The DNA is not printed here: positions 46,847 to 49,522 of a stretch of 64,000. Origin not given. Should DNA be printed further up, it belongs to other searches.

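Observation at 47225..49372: Orphan, short glycyl-radical enzyme inside a glycan-degradation locus with no activating enzyme nearby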

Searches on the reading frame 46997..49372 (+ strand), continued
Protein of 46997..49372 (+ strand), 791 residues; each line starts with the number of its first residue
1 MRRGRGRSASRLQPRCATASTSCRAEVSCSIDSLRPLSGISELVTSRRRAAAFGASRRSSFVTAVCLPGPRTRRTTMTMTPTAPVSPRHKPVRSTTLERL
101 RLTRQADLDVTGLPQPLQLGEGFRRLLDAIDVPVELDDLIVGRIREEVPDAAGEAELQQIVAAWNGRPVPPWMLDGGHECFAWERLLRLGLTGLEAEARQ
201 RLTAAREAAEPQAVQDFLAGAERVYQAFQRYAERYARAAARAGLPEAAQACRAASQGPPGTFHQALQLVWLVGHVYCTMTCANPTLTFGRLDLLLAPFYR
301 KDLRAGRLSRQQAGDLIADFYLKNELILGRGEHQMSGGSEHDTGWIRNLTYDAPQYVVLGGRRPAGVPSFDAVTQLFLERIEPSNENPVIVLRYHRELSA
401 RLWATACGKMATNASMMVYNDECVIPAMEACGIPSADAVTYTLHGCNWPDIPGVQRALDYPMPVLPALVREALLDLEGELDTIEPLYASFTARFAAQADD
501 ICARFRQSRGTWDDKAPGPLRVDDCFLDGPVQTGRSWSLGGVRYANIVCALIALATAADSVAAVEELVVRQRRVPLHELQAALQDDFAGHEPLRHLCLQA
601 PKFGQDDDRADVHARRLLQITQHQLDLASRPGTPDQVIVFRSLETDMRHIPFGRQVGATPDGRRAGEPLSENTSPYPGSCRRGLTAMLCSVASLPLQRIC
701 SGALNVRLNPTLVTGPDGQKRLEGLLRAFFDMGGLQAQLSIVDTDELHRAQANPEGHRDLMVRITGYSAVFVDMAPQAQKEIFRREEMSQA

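Call 43: search_protein_families(library=pfam, proteins=[L042:248-997:+, L043:6171-7244:+, L043:7266-8153:+, L043:8150-8899:+, L029:8124-9908:+, L029:2853-4691:+, L029:4759-6144:+, L045:6145-7554:+, L060:3648-6941:+, L067:8428-9177:+], max_evalue=0.001)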
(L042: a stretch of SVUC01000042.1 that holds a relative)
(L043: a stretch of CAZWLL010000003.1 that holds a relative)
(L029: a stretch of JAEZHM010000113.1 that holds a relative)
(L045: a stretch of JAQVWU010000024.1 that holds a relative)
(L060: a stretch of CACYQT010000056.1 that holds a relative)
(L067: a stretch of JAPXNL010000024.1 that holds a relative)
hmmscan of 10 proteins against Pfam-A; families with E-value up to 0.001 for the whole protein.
L042:248-997:+ (249 aa): 4 families
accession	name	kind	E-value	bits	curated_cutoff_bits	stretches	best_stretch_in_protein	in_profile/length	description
PF01614.24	IclR_C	-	4.9e-32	111.3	24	1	77-242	3-173/174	Bacterial transcriptional regulator IclR C-terminal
PF09339.16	HTH_IclR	-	9.1e-13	48.2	22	1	14-61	5-52/52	IclR helix-turn-helix domain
PF25213.1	HVO_A0261_N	-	3.2e-06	27.4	35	1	18-69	17-66/86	HVO_A0261 N-terminal domain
PF12802.13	MarR_2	-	0.00057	20.4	27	0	16-58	9-51/61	MarR family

L043:6171-7244:+ (357 aa): 1 family
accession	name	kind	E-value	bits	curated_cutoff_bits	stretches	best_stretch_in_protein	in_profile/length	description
PF04203.18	Sortase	-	2.3e-15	56.9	26.6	1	188-352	1-125/125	Sortase domain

L043:7266-8153:+ (295 aa): 4 families
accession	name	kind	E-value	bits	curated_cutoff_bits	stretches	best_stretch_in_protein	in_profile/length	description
PF21302.3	Zn_ribbon_RlmA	-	2e-14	53.7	27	1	9-44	2-37/44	RlmA, N-terminal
PF13847.12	Methyltransf_31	-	0.00012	22.3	27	1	92-178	5-80/145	Methyltransferase domain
PF08241.18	Methyltransf_11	-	0.00032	21.7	21.2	1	96-195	2-83/95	Methyltransferase domain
PF13649.12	Methyltransf_25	-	0.00037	21.5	27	0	95-196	2-90/97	Methyltransferase domain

L043:8150-8899:+ (249 aa): 1 family
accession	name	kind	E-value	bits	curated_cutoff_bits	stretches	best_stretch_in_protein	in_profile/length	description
PF00535.33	Glycos_transf_2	-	5.3e-24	85.5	23.3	1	4-185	1-167/168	Glycosyl transferase family 2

L029:8124-9908:+ (594 aa): 4 families
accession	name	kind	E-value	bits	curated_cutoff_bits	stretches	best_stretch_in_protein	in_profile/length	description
PF07944.18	Beta-AFase-like_GH127_cat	-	1.8e-100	337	24.9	1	13-393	1-375/376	Beta-L-arabinofuranosidase, GH127 catalytic domain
PF20737.2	Glyco_hydro127C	-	1e-22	80.1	23.7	1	497-591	1-71/71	Glycoside hydrolase family 127 C-terminal domain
PF20736.2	Glyco_hydro127M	-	4.3e-17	62.5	24.2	1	403-495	1-95/95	Beta-L-arabinofuranosidase, GH127 middle domain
PF07470.19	Glyco_hydro_88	-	0.00029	20.4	26.6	0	129-207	26-104/352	Glycosyl Hydrolase Family 88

L029:2853-4691:+ (612 aa): 4 families
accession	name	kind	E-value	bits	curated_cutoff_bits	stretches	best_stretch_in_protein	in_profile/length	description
PF06580.19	His_kinase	-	4e-20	72.3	25.2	1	412-488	2-79/81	Histidine kinase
PF00672.30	HAMP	-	1.9e-09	38.1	25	1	344-395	1-52/53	HAMP domain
PF02518.31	HATPase_c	-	4.7e-06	27.5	26.4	1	508-609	8-110/111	Histidine kinase-, DNA gyrase B-, and HSP90-like ATPase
PF02743.24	dCache_1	-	0.0005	20.1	45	0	47-103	2-57/240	Cache domain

L029:4759-6144:+ (461 aa): 3 families
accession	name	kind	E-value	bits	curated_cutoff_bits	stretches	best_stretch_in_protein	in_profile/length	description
PF01547.30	SBP_bac_1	-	1.2e-31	111.2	26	1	55-359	3-305/307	Bacterial extracellular solute-binding protein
PF13416.11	SBP_bac_8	-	6.6e-28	98.7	27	1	63-386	2-275/279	Bacterial extracellular solute-binding protein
PF13531.11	SBP_bac_11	-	2e-05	24.9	25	0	54-136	7-80/227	Bacterial extracellular solute-binding protein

L045:6145-7554:+ (469 aa): 0 families

L060:3648-6941:+ (1097 aa): 2 families
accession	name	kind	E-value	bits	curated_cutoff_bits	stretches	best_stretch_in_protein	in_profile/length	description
PF13385.13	Laminin_G_3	-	3.3e-14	53.7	27.6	1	77-236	6-143/151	Concanavalin A-like lectin/glucanases superfamily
PF01835.25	MG2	-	0.00093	19.9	32.8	0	1001-1062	32-94/96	MG2 domain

L067:8428-9177:+ (249 aa): 5 families
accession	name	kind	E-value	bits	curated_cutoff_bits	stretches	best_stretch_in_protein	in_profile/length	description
PF07702.18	UTRA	-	1.2e-37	129.3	23.8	1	104-240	2-139/141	UTRA domain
PF00392.27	GntR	-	5.4e-18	64.8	27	1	18-81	1-64/64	Bacterial regulatory proteins, gntR family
PF13518.12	HTH_28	-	0.00017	22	25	1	46-78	17-51/52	Helix-turn-helix domain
PF08279.18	HTH_11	-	0.00089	19.5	25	0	45-64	19-38/55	HTH domain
PF12802.13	MarR_2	-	0.00093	19.8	27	0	46-75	25-54/61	MarR family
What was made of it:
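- GH127 plus sugar ABC transporter (call 43). Clostridia type B neighbours (sortase, methyltransferase, GT2) are unrelated to catabolism (call 43).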

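Call 44: list_cluster_members(proteins=[P0001, P0071, P0073, P0005, P0029])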
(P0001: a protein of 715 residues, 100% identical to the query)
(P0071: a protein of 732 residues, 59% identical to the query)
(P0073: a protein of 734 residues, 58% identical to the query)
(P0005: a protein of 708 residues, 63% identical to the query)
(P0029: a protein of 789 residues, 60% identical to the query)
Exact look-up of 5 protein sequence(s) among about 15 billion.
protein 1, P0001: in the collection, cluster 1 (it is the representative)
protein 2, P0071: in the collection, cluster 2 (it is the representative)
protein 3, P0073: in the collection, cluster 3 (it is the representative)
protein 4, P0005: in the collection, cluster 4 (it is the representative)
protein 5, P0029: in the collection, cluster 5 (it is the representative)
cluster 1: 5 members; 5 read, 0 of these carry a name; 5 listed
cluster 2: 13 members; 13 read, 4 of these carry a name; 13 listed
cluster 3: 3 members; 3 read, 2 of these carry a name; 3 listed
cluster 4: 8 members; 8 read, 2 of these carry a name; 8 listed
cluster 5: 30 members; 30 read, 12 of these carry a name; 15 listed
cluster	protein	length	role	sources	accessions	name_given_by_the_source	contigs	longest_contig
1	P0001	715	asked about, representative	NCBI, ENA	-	-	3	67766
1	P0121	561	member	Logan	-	-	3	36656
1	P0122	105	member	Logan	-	-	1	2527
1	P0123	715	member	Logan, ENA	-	-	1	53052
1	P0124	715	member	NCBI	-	-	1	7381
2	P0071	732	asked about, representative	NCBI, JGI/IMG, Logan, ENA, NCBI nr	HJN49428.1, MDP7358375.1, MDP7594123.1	MAG: pyruvate formate lyase family protein [Pseudomonadales bacterium] | pyruvate formate lyase family protein [Pseudomonadales bacterium]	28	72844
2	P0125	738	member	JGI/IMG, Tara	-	formate C-acetyltransferase | strand:+ start:752 stop:2968 length:2217 start_codon:yes stop_codon:yes gene_type:complete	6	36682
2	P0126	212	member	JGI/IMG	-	formate C-acetyltransferase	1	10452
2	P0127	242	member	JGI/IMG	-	formate C-acetyltransferase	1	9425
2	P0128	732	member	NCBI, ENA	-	-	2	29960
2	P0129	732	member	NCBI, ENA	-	-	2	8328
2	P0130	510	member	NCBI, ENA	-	-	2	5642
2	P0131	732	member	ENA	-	-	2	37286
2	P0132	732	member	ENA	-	-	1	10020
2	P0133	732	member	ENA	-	-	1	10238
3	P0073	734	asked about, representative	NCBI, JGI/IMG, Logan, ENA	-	-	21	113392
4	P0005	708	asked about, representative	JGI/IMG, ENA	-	-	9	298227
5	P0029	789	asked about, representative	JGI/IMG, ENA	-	formate C-acetyltransferase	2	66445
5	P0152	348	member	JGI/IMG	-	formate C-acetyltransferase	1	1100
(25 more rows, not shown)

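Call 46: find_homologous_proteins(query=L075:7844-8752:+, max_evalue=1e-30)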
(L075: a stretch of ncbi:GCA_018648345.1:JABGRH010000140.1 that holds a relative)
Query L075:7844-8752:+ (302 aa): 7986 proteins with E <= 1e-30 among 8000 candidates; the best 120 are listed.
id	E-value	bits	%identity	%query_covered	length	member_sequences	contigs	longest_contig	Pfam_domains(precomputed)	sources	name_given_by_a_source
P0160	7.9e-191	651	100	92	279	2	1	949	PF14697.12,PF04055.28,PF13353.12,PF12837.13,PF00037.33,PF13484.12,PF12838.13,PF13237.12,PF13187.12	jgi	-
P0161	1.3e-167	575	81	100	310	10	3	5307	PF14697.12,PF04055.28,PF12797.13,PF13353.12,PF12837.13,PF00037.33,PF13484.12,PF12838.13,PF13237.12,PF13183.12,PF13187.12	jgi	jgi:pyruvate formate lyase activating enzyme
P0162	6.6e-165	566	79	100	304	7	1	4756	PF14697.12,PF04055.28,PF12797.13,PF13353.12,PF12837.13,PF00037.33,PF13484.12,PF12838.13,PF13237.12,PF13183.12,PF13187.12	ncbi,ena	-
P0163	9.1e-164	562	79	100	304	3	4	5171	PF14697.12,PF04055.28,PF12797.13,PF13353.12,PF12837.13,PF00037.33,PF13484.12,PF12838.13,PF13237.12,PF13183.12,PF13187.12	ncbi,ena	-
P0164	2.1e-162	558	80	99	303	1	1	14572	PF14697.12,PF04055.28,PF12797.13,PF13353.12,PF12837.13,PF00037.33,PF12838.13,PF13237.12,PF13183.12,PF13187.12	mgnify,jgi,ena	mgnify:FL=1|jgi:pyruvate formate lyase activating enzyme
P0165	5.5e-162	556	78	99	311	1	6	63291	PF14697.12,PF12837.13,PF13484.12,PF12838.13,PF12800.13,PF04055.28,PF12797.13,PF13353.12,PF00037.33,PF13237.12,PF13183.12,PF13187.12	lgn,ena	-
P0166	6.2e-162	556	79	100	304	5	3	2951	PF14697.12,PF04055.28,PF12797.13,PF13353.12,PF12837.13,PF00037.33,PF13484.12,PF12838.13,PF13237.12,PF13183.12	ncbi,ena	-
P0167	1.4e-160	552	79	100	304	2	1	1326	PF14697.12,PF04055.28,PF12797.13,PF13353.12,PF12837.13,PF00037.33,PF13484.12,PF12838.13,PF13237.12,PF13183.12,PF13187.12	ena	-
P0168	1.5e-160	552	78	100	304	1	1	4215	PF14697.12,PF04055.28,PF12797.13,PF13353.12,PF12837.13,PF00037.33,PF13484.12,PF12838.13,PF13237.12,PF13187.12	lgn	-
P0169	4.3e-160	550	79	100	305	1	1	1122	PF14697.12,PF04055.28,PF12797.13,PF13353.12,PF12837.13,PF00037.33,PF13484.12,PF12838.13,PF13237.12,PF13183.12,PF13187.12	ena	-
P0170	6.7e-158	543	76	100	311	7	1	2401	PF14697.12,PF04055.28,PF13353.12,PF12837.13,PF00037.33,PF13484.12,PF12838.13,PF13237.12,PF13183.12,PF13187.12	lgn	-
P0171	5.5e-156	537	76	100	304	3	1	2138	PF14697.12,PF04055.28,PF12797.13,PF13353.12,PF12837.13,PF00037.33,PF12838.13,PF13237.12,PF13183.12,PF13187.12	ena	-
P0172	1.0e-151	523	75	99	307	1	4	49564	PF14697.12,PF04055.28,PF13353.12,PF12837.13,PF00037.33,PF12838.13,PF13237.12,PF13183.12,PF13187.12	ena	-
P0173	1.6e-150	519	73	100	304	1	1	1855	PF14697.12,PF04055.28,PF12797.13,PF13353.12,PF12837.13,PF00037.33,PF13484.12,PF12838.13,PF13237.12,PF13183.12,PF13187.12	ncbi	-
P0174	1.5e-148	512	70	100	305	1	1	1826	PF14697.12,PF04055.28,PF12797.13,PF13353.12,PF12837.13,PF00037.33,PF12838.13,PF13237.12,PF13183.12,PF13187.12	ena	-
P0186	1.7e-144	499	68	100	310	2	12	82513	PF14697.12,PF04055.28,PF12797.13,PF13353.12,PF12837.13,PF00037.33,PF13484.12,PF12838.13,PF13237.12,PF13187.12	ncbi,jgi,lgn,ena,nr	ncbi:MAG: glycyl-radical enzyme activating protein [Candidatus Poribacteria bacterium]|jgi:pyruvate 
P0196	1.5e-142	493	69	99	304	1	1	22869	PF14697.12,PF04055.28,PF12797.13,PF13353.12,PF12837.13,PF00037.33,PF13484.12,PF12838.13,PF13237.12,PF13183.12,PF13187.12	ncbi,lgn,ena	-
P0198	6.0e-141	487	66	99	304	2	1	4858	PF14697.12,PF12837.13,PF13484.12,PF12838.13,PF12800.13,PF04055.28,PF12797.13,PF13353.12,PF00037.33,PF13237.12,PF13183.12,PF13187.12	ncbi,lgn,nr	ncbi:TPA: glycyl-radical enzyme activating protein [Candidatus Poribacteria bacterium]|nr:glycyl-rad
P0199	7.1e-141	487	64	99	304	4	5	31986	PF14697.12,PF04055.28,PF12797.13,PF13353.12,PF12837.13,PF00037.33,PF13484.12,PF12838.13,PF13237.12,PF13187.12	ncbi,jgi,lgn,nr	ncbi:glycyl-radical enzyme activating protein [Candidatus Poribacteria bacterium]|nr:glycyl-radical 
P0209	8.1e-140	484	67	99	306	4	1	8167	PF14697.12,PF04055.28,PF12797.13,PF13353.12,PF12837.13,PF00037.33,PF12838.13,PF13237.12,PF13187.12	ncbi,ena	-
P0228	1.5e-135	470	65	98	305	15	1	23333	PF14697.12,PF04055.28,PF12797.13,PF13353.12,PF12837.13,PF00037.33,PF13484.12,PF12838.13,PF13237.12,PF13187.12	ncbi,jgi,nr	ncbi:MAG: glycyl-radical enzyme activating protein [Candidatus Latescibacterota bacterium]|nr:MAG: g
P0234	2.3e-132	459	66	99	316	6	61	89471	PF14697.12,PF04055.28,PF12797.13,PF13353.12,PF12837.13,PF00037.33,PF12838.13,PF13237.12,PF13187.12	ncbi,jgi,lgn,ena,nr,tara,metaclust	ncbi:MAG: glycyl-radical enzyme activating protein [Pseudomonadales bacterium]|jgi:pyruvate formate 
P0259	2.1e-115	403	57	99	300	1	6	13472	PF14697.12,PF04055.28,PF12797.13,PF13353.12,PF12837.13,PF00037.33,PF13484.12,PF12838.13,PF13237.12,PF12800.13,PF13187.12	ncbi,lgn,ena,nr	ncbi:MAG: glycyl-radical enzyme activating protein [Planctomycetaceae bacterium]|nr:glycyl-radical e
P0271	1.6e-113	397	57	96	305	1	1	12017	PF04055.28,PF12797.13,PF13353.12,PF12837.13,PF00037.33,PF13484.12,PF12838.13,PF13237.12,PF13187.12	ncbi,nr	ncbi:glycyl-radical enzyme activating protein [Candidatus Poribacteria bacterium]|nr:glycyl-radical 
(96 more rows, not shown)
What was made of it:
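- The environmental activase clade occurs in the same phyla (call 46).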

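Call 47: find_encoding_contigs(protein=P0166, flank=10000, max_places=4)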
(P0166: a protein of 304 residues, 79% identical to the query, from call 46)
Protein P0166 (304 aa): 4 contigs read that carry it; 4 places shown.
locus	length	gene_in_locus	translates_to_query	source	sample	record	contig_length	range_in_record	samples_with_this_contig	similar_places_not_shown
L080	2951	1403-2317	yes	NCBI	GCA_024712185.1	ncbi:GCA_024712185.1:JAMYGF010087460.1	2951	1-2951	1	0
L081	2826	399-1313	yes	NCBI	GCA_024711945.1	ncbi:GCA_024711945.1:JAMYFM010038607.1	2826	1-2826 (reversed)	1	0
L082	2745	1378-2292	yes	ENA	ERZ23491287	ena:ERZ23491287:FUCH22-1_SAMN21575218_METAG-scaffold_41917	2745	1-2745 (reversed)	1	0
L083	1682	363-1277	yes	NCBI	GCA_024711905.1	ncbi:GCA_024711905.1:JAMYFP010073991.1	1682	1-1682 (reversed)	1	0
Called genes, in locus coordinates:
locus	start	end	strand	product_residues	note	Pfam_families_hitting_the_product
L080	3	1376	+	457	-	?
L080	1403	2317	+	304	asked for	PF00037:Fer4 (weak), PF12837:Fer4_6 (weak), PF12838:Fer4_7 (weak), PF13237:Fer4_10, PF14697:Fer4_21 (weak), PF13353:Fer4_12 (weak), PF00037:Fer4 (weak), PF04055:Radical_SAM, +3 more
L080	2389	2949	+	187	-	?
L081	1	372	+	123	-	?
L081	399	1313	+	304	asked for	PF00037:Fer4 (weak), PF12837:Fer4_6 (weak), PF12838:Fer4_7 (weak), PF13237:Fer4_10, PF14697:Fer4_21 (weak), PF13353:Fer4_12 (weak), PF00037:Fer4 (weak), PF04055:Radical_SAM, +3 more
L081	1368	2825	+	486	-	?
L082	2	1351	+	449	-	?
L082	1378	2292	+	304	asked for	PF00037:Fer4 (weak), PF12837:Fer4_6 (weak), PF12838:Fer4_7 (weak), PF13237:Fer4_10, PF14697:Fer4_21 (weak), PF13353:Fer4_12 (weak), PF00037:Fer4 (weak), PF04055:Radical_SAM, +3 more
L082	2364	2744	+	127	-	?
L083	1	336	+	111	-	?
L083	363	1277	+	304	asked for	PF00037:Fer4 (weak), PF12837:Fer4_6 (weak), PF12838:Fer4_7 (weak), PF13237:Fer4_10, PF14697:Fer4_21 (weak), PF13353:Fer4_12 (weak), PF00037:Fer4 (weak), PF04055:Radical_SAM, +3 more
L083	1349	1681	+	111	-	?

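Call 48: find_encoding_contigs(protein=P0163, flank=10000, max_places=4)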
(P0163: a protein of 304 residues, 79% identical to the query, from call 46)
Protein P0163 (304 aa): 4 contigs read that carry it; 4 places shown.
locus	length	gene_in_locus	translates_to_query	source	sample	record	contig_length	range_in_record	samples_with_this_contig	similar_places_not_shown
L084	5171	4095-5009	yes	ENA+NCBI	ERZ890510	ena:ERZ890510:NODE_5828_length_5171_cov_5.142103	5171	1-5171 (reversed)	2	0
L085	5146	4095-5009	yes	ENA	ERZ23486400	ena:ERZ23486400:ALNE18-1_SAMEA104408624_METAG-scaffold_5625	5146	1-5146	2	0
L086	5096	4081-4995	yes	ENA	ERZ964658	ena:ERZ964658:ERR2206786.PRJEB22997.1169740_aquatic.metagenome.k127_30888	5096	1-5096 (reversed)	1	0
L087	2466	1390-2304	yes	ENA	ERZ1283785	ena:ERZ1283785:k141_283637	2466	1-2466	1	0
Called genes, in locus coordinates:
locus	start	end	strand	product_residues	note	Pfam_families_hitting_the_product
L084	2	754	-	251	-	?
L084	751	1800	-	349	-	PF01208:URO-D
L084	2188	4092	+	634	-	PF02901:PFL-like, PF01228:Gly_radical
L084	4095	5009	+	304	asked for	PF13353:Fer4_12, PF12797:Fer4_2 (faint), PF00037:Fer4 (weak), PF12838:Fer4_7 (weak), PF13187:Fer4_9 (weak), PF13237:Fer4_10, PF14697:Fer4_21 (weak), PF04055:Radical_SAM, +3 more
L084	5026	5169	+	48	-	?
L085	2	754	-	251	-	?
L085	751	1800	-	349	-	PF01208:URO-D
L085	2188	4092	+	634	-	PF02901:PFL-like, PF01228:Gly_radical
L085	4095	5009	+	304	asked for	PF13353:Fer4_12, PF12797:Fer4_2 (faint), PF00037:Fer4 (weak), PF12838:Fer4_7 (weak), PF13187:Fer4_9 (weak), PF13237:Fer4_10, PF14697:Fer4_21 (weak), PF04055:Radical_SAM, +3 more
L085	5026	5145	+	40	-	?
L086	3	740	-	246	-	?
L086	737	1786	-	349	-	PF01208:URO-D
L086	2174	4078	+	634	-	PF02901:PFL-like, PF01228:Gly_radical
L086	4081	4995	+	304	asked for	PF13353:Fer4_12, PF12797:Fer4_2 (faint), PF00037:Fer4 (weak), PF12838:Fer4_7 (weak), PF13187:Fer4_9 (weak), PF13237:Fer4_10, PF14697:Fer4_21 (weak), PF04055:Radical_SAM, +3 more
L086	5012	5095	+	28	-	?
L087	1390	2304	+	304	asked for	PF13353:Fer4_12, PF12797:Fer4_2 (faint), PF00037:Fer4 (weak), PF12838:Fer4_7 (weak), PF13187:Fer4_9 (weak), PF13237:Fer4_10, PF14697:Fer4_21 (weak), PF04055:Radical_SAM, +3 more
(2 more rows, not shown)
